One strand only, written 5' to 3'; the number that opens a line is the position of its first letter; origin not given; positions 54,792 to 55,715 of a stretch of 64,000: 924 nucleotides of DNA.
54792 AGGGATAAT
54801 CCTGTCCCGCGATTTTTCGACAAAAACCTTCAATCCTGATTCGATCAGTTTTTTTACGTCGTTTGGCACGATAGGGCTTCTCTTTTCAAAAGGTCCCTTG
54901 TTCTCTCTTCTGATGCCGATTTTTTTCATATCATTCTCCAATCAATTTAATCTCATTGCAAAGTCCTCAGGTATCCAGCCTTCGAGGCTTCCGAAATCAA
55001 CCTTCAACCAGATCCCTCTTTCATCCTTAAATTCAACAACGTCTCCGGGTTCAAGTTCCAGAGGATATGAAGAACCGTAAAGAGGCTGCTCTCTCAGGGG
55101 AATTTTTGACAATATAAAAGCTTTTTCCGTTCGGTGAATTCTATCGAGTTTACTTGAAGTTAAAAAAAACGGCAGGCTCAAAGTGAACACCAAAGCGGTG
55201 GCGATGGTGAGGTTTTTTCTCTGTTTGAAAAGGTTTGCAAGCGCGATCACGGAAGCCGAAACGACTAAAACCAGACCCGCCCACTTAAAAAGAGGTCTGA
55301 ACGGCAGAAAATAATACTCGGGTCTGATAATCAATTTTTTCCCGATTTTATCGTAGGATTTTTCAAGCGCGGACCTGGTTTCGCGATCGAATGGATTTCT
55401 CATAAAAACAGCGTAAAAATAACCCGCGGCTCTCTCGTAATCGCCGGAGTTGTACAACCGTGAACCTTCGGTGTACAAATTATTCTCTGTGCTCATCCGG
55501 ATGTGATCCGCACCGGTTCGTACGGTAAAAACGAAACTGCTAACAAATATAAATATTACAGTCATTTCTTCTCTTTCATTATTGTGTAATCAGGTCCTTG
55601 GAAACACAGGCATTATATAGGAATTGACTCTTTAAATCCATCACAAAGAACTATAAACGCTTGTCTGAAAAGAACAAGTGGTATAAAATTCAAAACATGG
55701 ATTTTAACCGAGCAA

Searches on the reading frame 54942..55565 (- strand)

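Call 81: search_protein_families(library=ncbifam, proteins=[window:54942-55565:-], max_evalue=0.01)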
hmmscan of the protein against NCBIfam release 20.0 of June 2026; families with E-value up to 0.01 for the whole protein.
window:54942-55565:- (207 aa): 2 families
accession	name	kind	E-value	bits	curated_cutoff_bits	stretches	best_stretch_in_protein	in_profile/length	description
TIGR03302.1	OM_YfiO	subfamily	0.00073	19.1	81.4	1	21-66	27-72/239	outer membrane protein assembly factor BamD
TIGR02552.1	LcrH_SycD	equivalog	0.0061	16.3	104.8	1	28-62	19-53/136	SycD/LcrH family type III secretion system chaperone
